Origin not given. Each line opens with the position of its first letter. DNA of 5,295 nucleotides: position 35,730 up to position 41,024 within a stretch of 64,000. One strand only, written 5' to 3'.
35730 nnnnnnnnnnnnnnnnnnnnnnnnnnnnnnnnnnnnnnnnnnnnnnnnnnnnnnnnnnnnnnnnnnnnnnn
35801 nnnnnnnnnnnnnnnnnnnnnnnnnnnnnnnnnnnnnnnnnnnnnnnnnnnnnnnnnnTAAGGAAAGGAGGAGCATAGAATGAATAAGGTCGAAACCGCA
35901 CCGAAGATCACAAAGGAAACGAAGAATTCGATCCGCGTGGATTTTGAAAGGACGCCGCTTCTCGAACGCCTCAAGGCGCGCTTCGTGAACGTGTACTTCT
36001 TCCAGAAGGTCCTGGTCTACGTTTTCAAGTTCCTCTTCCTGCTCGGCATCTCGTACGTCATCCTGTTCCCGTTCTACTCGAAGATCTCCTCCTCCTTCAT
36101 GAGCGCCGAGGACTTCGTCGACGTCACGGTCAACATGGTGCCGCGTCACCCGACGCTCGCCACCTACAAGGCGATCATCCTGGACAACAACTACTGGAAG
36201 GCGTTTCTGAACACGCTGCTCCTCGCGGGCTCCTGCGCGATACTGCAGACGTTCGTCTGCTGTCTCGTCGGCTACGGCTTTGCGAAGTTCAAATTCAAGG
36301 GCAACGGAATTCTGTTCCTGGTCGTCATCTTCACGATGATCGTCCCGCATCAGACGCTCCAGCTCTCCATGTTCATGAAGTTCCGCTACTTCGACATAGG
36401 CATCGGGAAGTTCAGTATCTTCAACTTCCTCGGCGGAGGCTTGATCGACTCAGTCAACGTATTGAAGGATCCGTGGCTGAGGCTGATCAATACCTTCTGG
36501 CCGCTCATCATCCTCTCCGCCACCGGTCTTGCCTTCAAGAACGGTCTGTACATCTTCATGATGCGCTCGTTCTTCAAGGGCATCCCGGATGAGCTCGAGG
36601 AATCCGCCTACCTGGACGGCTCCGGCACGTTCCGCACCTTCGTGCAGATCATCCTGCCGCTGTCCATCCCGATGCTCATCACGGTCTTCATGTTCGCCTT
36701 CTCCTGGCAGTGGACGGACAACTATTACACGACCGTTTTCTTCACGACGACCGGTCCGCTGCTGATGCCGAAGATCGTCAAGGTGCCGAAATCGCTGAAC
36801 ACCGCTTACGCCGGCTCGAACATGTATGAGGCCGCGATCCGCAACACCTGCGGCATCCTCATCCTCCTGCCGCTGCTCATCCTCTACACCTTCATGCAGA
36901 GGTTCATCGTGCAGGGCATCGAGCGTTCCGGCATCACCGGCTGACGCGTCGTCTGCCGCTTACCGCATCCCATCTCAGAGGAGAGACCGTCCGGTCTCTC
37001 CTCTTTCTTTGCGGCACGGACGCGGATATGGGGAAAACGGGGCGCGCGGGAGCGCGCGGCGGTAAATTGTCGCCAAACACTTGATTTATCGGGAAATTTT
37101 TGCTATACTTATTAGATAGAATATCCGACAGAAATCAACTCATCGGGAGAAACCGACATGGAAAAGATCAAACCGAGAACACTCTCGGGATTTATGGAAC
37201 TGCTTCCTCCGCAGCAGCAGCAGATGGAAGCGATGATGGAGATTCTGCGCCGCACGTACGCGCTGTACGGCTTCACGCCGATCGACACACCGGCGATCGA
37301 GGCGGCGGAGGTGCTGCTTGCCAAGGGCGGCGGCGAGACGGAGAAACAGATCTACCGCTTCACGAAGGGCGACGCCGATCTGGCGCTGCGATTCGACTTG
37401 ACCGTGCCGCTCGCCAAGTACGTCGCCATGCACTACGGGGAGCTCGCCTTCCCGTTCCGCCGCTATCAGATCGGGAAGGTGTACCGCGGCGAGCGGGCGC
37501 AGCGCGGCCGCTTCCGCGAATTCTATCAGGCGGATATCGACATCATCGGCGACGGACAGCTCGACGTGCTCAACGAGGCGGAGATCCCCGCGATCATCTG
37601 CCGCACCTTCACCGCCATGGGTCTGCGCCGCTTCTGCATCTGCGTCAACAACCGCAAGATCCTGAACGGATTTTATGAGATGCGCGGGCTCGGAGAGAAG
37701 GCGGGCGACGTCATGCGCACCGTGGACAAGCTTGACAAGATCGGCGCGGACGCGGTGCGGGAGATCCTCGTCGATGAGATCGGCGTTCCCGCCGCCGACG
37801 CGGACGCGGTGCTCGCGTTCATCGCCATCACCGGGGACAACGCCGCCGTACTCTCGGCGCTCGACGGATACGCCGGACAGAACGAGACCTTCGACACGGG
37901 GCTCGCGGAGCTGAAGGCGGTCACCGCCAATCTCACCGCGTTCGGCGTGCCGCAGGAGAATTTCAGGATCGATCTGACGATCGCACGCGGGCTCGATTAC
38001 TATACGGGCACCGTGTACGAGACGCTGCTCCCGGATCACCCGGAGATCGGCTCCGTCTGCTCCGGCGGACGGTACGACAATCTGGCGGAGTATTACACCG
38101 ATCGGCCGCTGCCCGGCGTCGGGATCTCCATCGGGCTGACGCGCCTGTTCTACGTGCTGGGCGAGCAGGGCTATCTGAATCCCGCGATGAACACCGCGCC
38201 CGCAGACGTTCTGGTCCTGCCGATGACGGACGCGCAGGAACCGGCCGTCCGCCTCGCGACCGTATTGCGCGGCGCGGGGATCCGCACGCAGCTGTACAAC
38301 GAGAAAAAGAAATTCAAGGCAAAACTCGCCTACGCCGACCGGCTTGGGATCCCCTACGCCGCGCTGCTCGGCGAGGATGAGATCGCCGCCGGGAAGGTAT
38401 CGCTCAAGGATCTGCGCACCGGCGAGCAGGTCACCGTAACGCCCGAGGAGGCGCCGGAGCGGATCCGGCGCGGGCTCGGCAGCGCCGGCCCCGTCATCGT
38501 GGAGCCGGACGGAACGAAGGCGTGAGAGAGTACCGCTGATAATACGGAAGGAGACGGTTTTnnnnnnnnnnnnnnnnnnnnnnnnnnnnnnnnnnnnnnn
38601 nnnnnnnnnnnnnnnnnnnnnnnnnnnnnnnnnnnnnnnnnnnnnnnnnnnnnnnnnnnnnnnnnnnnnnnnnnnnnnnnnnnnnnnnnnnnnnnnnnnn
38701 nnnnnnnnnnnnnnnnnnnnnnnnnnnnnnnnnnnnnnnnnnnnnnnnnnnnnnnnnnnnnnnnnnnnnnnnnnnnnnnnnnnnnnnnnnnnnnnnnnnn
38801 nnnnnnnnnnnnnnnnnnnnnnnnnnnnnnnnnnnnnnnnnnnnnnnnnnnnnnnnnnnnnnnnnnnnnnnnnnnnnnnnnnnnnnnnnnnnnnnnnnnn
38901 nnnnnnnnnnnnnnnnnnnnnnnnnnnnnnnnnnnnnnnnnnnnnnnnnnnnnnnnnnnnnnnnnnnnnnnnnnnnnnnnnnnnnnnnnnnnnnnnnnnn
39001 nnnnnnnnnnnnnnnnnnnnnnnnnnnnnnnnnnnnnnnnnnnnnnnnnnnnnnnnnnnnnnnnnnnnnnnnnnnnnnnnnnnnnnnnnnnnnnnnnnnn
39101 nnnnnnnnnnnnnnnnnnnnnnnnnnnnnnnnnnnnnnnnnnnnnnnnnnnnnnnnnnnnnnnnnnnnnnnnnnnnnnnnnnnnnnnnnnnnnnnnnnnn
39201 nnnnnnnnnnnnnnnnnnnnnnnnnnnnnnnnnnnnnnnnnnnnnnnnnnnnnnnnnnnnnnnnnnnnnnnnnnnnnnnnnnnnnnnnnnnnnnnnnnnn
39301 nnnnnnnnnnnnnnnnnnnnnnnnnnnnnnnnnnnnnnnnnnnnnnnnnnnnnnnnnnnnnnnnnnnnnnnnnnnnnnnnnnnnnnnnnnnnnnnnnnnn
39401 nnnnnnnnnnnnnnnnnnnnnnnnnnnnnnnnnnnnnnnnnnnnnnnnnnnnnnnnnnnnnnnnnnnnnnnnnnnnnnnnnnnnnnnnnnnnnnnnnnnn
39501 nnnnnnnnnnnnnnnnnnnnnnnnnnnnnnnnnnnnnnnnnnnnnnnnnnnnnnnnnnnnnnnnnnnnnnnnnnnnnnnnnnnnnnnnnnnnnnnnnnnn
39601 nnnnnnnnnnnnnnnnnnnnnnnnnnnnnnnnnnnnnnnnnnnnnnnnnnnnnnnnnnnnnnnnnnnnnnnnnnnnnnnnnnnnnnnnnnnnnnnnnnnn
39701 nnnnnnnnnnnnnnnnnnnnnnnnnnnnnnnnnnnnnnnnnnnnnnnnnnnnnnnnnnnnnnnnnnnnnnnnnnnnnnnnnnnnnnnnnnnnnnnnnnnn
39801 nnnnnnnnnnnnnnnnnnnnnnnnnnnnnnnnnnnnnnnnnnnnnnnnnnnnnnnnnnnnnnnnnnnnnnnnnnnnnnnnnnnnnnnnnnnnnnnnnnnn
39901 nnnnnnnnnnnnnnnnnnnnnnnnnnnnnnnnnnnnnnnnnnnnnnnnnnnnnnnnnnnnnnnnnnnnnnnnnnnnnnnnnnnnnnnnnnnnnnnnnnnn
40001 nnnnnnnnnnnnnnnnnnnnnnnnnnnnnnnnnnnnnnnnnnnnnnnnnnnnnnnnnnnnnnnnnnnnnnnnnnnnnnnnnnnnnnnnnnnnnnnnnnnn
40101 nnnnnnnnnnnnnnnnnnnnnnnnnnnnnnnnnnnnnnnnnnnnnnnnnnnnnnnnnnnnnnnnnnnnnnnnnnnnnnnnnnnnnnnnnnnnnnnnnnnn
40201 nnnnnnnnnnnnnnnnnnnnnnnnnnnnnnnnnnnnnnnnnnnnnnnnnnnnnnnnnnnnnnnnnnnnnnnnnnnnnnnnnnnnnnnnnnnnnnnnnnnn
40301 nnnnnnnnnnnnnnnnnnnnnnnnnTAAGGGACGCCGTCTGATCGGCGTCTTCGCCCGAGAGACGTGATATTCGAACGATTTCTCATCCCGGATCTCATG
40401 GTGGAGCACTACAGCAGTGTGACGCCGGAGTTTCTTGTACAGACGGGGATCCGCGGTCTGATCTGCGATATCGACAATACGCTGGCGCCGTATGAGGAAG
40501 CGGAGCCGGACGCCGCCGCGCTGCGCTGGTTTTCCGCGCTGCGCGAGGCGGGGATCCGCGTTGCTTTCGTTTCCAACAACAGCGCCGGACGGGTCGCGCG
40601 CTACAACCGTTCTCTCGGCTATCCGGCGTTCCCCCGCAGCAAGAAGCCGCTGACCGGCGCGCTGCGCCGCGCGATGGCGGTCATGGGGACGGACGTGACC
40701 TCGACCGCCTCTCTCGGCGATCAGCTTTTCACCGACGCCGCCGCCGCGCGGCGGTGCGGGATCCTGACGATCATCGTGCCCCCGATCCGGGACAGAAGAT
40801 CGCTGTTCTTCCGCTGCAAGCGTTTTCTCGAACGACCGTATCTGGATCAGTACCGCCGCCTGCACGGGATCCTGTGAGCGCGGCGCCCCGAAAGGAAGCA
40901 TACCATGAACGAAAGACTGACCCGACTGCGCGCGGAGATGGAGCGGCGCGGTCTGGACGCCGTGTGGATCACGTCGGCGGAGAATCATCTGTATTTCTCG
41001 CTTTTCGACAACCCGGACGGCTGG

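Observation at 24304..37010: Seven-gene, 12.4-kb operon combining one oversized SBP, two ABC permease pairs and two large orphan envelope proteins: candidate uncharacterised surface capture/uptake system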

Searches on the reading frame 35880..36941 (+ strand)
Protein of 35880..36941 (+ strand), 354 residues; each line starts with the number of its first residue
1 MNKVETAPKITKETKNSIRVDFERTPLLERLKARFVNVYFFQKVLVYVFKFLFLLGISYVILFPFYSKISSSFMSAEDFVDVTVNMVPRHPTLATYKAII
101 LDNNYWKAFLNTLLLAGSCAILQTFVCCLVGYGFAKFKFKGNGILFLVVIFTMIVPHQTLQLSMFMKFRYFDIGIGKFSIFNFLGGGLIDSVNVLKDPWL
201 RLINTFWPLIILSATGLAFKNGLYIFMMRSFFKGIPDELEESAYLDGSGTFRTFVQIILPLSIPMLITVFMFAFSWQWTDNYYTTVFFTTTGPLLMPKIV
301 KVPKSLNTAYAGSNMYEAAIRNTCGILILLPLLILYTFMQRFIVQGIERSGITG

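Call 5: search_protein_families(library=pfam, proteins=[window:35880-36941:+], max_evalue=0.01)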
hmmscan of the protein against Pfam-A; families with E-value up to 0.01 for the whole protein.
window:35880-36941:+ (354 aa): 1 family
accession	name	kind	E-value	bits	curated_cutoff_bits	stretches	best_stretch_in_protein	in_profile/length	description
PF00528.27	BPD_transp_1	-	1.7e-16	60.9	26.4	1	130-348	4-183/184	Binding-protein-dependent transport system inner membrane component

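Call 6: search_protein_families(library=ncbifam, proteins=[window:35880-36941:+], max_evalue=0.01)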
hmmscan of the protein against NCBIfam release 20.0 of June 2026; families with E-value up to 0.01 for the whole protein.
window:35880-36941:+ (354 aa): 14 families
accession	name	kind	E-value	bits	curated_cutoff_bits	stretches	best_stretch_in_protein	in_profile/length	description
NF008210.0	PRK10973.1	equivalog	9e-17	61.7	297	2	225-347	159-276/281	sn-glycerol-3-phosphate ABC transporter permease UgpE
NF040932.1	ABC_arch_GlcU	equivalog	1.4e-16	60.9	340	2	201-349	128-266/272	glucose ABC transporter permease GlcU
NF008231.0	PRK10998.1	equivalog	1.6e-14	54.2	261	1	109-353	85-295/296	maltose ABC transporter permease MalG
NF040839.1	tungstate_WtpB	equivalog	1.5e-09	37.8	340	1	84-274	21-190/251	tungstate ABC transporter permease WtpB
TIGR01581.1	Mo_ABC_porter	hypoth_equivalog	6.1e-08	32.4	210.3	1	222-275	116-169/225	ABC transporter permease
NF007047.0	PRK09500.1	equivalog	1.4e-07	31.3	326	1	79-181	30-132/257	spermidine/putrescine ABC transporter permease PotC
NF007044.0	PRK09497.1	equivalog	1.1e-06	28.3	348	1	44-330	11-266/285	spermidine/putrescine ABC transporter permease PotB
TIGR02139.1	permease_CysT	equivalog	5.9e-06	26.1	246.1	1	229-294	152-216/265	sulfate ABC transporter permease subunit CysT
NF006939.0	PRK09421.1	equivalog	1.7e-05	24.3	262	1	100-278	3-162/230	molybdate ABC transporter permease subunit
TIGR03262.1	PhnU2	equivalog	6.1e-05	21.8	593.25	1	92-275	317-475/546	putative 2-aminoethylphosphonate ABC transporter permease subunit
TIGR02141.1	modB_ABC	equivalog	0.0001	22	182.6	1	223-275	94-146/208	molybdate ABC transporter permease subunit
NF008208.0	PRK10971.1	equivalog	0.00068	19.2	415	0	230-276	161-207/277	sulfate/thiosulfate ABC transporter permease CysT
NF008232.0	PRK10999.1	equivalog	0.0026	16.6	392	1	189-293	357-458/520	maltose ABC transporter permease MalF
TIGR00969.1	3a0106s02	subfamily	0.0031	17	240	0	235-275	169-209/272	sulfate ABC transporter permease subunit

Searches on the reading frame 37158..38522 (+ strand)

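Call 12: search_protein_families(library=pfam, proteins=[window:37158-38522:+], max_evalue=0.001)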
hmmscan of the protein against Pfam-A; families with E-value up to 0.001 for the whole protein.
window:37158-38522:+ (455 aa): 3 families
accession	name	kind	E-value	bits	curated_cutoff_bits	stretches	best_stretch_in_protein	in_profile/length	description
PF13393.11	tRNA-synt_His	-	3.5e-40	138.6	25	1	11-330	1-308/308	Histidyl-tRNA synthetase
PF03129.25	HGTP_anticodon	-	3.6e-19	69.1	21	1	350-437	1-92/94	Anticodon binding domain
PF00587.30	tRNA-synt_2b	-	0.00028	21.4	29.3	1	98-158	35-98/179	tRNA synthetase class II core domain (G, H, P, S and T)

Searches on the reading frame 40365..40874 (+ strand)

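Call 12: search_protein_families(library=pfam, proteins=[window:40365-40874:+], max_evalue=0.001)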
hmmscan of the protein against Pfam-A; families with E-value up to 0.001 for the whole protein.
window:40365-40874:+ (170 aa): 4 families
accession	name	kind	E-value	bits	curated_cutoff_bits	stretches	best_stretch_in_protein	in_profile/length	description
PF09419.16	PGP_phosphatase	-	9.6e-07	29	20.4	1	5-137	15-162/168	Mitochondrial PGP phosphatase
PF13242.12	Hydrolase_like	-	3.3e-06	27.3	22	1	94-138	4-48/75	HAD-hyrolase-like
PF00702.32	Hydrolase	-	1.2e-05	26.2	26.4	1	52-132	103-191/191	haloacid dehalogenase-like hydrolase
PF13344.12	Hydrolase_6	-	6.1e-05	23.4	27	1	33-83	2-50/101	Haloacid dehalogenase-like hydrolase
